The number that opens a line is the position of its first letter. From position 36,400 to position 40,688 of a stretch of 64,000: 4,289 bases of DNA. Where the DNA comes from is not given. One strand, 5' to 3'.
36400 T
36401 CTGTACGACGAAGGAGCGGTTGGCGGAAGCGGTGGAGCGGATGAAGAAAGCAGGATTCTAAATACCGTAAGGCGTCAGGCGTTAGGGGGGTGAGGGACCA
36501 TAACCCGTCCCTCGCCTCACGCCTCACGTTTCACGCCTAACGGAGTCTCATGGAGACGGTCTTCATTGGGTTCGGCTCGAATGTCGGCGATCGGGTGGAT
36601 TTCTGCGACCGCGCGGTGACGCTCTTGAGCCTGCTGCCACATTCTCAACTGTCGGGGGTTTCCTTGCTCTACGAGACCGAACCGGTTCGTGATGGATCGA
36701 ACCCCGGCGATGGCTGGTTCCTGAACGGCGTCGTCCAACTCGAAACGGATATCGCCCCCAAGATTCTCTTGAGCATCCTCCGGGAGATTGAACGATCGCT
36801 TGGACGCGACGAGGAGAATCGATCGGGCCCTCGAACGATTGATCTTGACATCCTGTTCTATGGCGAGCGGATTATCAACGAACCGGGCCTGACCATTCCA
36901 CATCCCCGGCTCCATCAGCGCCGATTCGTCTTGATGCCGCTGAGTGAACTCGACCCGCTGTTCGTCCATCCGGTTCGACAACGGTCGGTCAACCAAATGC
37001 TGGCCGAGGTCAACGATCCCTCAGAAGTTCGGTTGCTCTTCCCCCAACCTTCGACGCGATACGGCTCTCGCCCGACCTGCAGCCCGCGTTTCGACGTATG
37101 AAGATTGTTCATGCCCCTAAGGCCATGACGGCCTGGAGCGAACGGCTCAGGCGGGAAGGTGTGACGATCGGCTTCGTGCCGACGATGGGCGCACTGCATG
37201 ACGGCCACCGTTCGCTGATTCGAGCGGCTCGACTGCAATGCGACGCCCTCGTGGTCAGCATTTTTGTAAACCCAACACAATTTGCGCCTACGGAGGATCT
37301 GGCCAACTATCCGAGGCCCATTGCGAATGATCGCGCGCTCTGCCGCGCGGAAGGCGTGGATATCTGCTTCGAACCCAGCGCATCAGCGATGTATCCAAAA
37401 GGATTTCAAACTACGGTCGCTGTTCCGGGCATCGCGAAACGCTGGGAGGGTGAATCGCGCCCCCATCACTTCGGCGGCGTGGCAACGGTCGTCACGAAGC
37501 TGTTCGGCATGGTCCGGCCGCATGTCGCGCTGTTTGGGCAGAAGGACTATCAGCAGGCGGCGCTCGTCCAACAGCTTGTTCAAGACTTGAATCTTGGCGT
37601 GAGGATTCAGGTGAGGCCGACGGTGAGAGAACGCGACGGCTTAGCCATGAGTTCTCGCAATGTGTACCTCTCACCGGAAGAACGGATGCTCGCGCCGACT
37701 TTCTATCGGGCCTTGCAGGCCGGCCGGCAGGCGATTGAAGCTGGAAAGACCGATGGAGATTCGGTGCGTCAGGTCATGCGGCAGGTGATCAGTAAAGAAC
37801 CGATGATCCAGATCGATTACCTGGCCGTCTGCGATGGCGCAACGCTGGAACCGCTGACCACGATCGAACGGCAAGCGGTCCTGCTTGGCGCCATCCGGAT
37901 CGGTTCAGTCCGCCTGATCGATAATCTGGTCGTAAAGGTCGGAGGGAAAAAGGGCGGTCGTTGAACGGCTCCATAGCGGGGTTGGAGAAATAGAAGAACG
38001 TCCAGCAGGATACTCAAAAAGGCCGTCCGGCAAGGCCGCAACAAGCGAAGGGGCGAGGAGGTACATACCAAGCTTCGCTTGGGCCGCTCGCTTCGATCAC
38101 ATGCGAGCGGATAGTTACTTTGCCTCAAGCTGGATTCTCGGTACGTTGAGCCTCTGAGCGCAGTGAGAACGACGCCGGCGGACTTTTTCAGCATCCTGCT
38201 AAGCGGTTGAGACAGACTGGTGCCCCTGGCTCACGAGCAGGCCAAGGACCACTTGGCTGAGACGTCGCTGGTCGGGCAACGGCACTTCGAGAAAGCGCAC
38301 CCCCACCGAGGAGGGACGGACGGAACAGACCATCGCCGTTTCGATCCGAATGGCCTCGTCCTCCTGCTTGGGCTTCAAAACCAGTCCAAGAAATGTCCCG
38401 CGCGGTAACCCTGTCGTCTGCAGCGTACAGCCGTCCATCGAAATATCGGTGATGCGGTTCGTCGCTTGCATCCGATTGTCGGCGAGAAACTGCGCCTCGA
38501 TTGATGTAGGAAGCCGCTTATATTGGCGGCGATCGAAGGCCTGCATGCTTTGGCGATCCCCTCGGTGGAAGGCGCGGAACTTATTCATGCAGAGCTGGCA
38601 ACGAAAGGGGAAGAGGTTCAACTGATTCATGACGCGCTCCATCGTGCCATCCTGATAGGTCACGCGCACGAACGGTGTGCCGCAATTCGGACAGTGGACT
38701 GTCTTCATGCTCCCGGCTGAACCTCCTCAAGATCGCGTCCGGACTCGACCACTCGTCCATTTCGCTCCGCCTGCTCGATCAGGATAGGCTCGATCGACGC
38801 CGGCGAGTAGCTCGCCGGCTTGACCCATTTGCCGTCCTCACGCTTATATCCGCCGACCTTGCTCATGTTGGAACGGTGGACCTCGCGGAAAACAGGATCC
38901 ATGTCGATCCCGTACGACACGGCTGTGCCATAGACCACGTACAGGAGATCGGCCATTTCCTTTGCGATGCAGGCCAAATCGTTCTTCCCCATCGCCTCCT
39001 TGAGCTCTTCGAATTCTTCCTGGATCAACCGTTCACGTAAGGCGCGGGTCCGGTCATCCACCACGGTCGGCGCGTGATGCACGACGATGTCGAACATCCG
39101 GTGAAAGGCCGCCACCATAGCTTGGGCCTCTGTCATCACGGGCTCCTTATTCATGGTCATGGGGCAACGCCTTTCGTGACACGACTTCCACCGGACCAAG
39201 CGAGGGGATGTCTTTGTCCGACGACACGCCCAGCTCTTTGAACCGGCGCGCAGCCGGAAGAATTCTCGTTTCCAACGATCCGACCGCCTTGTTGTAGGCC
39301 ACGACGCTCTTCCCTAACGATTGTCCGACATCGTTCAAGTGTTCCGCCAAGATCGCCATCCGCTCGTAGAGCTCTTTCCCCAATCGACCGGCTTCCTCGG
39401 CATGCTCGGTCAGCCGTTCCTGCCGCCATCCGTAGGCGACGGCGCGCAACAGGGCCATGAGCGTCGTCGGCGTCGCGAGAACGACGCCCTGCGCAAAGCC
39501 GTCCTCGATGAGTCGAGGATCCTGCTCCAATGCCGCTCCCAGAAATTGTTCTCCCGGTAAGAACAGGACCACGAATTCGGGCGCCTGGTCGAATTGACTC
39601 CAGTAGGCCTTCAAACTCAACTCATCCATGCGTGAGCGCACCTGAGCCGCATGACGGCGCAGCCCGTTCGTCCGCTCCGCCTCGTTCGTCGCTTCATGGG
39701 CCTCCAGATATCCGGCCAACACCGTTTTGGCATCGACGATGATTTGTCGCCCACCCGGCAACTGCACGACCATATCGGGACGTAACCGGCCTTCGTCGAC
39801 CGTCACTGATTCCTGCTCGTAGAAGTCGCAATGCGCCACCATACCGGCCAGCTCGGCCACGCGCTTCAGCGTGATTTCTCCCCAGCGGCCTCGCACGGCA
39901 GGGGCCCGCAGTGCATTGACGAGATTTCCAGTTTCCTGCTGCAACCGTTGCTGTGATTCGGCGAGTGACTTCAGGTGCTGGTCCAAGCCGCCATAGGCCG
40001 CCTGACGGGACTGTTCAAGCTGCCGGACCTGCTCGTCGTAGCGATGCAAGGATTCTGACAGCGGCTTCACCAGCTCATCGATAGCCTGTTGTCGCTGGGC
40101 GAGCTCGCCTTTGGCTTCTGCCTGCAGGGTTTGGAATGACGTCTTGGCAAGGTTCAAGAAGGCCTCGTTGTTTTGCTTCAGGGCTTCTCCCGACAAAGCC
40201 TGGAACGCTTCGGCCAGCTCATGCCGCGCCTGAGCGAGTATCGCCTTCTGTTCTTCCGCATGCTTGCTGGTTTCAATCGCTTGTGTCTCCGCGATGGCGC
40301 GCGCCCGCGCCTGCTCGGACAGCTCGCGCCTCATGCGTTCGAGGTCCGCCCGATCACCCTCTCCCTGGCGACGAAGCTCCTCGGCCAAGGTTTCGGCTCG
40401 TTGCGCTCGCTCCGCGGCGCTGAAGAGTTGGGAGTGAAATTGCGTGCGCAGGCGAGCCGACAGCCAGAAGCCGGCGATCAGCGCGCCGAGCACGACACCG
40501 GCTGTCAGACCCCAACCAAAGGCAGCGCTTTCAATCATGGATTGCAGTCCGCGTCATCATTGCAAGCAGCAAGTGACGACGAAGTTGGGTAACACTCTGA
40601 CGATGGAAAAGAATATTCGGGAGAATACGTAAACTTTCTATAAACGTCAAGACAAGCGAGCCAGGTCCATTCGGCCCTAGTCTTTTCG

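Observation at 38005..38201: Copy B keeps the terminal helix through compensatory substitutions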

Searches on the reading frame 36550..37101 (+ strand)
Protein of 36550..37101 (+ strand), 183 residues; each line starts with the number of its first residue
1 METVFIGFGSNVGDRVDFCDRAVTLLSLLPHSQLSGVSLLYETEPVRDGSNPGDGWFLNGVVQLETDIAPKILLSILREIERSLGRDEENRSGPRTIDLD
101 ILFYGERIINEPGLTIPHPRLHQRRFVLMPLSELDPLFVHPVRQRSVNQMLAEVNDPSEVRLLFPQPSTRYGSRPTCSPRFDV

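Call 15: search_protein_families(library=pfam, proteins=[window:36550-37101:+])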
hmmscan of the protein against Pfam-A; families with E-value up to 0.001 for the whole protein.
window:36550-37101:+ (183 aa): 1 family
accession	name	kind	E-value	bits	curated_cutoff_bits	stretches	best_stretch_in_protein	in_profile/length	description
PF01288.25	HPPK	-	7.1e-35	120.3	25.7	1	5-136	1-116/116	7,8-dihydro-6-hydroxymethylpterin-pyrophosphokinase (HPPK)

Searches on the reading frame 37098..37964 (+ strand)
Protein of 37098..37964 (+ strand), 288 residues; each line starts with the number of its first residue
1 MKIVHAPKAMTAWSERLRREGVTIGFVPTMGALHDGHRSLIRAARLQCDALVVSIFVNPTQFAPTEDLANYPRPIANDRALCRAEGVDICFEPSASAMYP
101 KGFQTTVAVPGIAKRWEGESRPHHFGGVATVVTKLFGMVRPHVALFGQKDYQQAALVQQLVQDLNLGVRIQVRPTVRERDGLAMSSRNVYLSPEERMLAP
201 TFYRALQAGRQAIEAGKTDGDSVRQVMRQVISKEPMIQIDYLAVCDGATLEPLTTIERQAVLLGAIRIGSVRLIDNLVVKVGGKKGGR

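Call 14: find_encoding_contigs(protein=window:37098-37964:+, flank=2000, max_places=6)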
Protein window:37098-37964:+ (288 aa): no gene with exactly this product is on record in the collection.

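Call 15: search_protein_families(library=pfam, proteins=[window:37098-37964:+])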
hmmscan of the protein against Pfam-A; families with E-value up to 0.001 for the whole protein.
window:37098-37964:+ (288 aa): 1 family
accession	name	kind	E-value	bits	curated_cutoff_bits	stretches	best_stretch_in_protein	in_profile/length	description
PF02569.21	Pantoate_ligase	-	6.2e-103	344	20.7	1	2-277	1-267/268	Pantoate-beta-alanine ligase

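Call 62: find_related_loci(query=window:37098-37964:+, collection=metagenome_contigs, flank=2500)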
Query window:37098-37964:+ (288 aa) in metagenome_contigs; peptide patterns used: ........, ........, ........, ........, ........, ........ (x = any residue, [..] = any of these).
600 stretches matched a pattern (row limit reached: there are more); 588 encode a relative of the query (tblastn E <= 1e-3); the best 80 are kept; 80 distinct loci.
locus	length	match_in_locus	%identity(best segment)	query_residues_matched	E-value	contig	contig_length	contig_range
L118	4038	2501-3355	77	1-285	7e-154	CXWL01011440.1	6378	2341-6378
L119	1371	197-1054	74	1-286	2e-161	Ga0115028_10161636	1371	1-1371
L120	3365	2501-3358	71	1-286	1e-145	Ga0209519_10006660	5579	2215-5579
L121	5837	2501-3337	72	1-279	8e-143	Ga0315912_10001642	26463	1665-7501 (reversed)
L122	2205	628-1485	72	1-286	2e-151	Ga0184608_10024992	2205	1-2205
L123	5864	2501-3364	70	1-288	3e-139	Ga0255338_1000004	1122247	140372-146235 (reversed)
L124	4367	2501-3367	70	1-288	7e-140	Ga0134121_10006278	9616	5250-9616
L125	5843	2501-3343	72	1-281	8e-139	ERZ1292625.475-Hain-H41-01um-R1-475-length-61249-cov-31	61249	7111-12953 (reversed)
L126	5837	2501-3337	72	1-279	2e-138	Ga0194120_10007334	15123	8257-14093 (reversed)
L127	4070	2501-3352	70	1-286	4e-139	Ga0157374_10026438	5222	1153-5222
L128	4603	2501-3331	72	1-277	1e-137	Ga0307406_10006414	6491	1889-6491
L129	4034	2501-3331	72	1-277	3e-138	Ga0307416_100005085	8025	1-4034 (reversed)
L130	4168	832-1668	70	1-279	7e-134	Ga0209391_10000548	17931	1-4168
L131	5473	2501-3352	65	1-284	4e-122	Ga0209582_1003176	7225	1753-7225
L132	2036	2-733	73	41-284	7e-130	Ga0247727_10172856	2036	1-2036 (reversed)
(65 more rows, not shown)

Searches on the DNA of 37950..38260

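Call 11: search_rna_families(source=window, start=37950, end=38260, threshold=evalue, max_evalue=10, show_alignments=2)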
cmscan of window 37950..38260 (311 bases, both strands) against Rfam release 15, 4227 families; matches with E-value up to 10: 0.
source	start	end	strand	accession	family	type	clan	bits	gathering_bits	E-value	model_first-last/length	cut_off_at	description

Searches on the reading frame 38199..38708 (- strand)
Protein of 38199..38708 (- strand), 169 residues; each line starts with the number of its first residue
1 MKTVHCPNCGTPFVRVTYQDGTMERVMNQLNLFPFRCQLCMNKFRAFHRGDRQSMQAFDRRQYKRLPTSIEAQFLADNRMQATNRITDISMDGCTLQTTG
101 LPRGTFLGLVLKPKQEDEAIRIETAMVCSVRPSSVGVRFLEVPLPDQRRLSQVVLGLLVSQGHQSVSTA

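Call 15: search_protein_families(library=pfam, proteins=[window:38199-38708:-])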
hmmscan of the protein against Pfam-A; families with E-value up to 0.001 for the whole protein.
window:38199-38708:- (169 aa): 1 family
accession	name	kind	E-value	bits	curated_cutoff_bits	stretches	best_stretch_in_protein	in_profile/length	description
PF07238.19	PilZ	-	5.6e-09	36.7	22.5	1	59-154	1-100/102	PilZ domain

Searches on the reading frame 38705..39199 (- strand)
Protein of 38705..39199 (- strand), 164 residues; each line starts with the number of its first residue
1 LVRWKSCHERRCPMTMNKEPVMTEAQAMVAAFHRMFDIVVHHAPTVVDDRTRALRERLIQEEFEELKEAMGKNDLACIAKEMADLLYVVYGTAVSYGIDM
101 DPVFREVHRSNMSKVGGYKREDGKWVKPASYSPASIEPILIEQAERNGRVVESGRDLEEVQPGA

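Call 15: search_protein_families(library=pfam, proteins=[window:38705-39199:-])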
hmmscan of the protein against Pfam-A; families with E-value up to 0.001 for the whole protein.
window:38705-39199:- (164 aa): 2 families
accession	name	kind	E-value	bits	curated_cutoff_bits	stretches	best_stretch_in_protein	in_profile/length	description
PF01503.22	PRA-PH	-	2.3e-21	76.4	21.3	1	29-111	1-86/86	Phosphoribosyl-ATP pyrophosphohydrolase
PF03819.22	MazG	-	2.8e-07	31.1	22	1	58-107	9-62/74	MazG nucleotide pyrophosphohydrolase domain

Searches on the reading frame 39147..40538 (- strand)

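Call 15: search_protein_families(library=pfam, proteins=[window:39147-40538:-])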
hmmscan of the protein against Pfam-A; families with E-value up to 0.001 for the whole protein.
window:39147-40538:- (463 aa): 1 family
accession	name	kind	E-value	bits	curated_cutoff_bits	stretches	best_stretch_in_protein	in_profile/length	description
PF02646.22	RmuC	-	1.9e-99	332.9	26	1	151-442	1-290/291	RmuC family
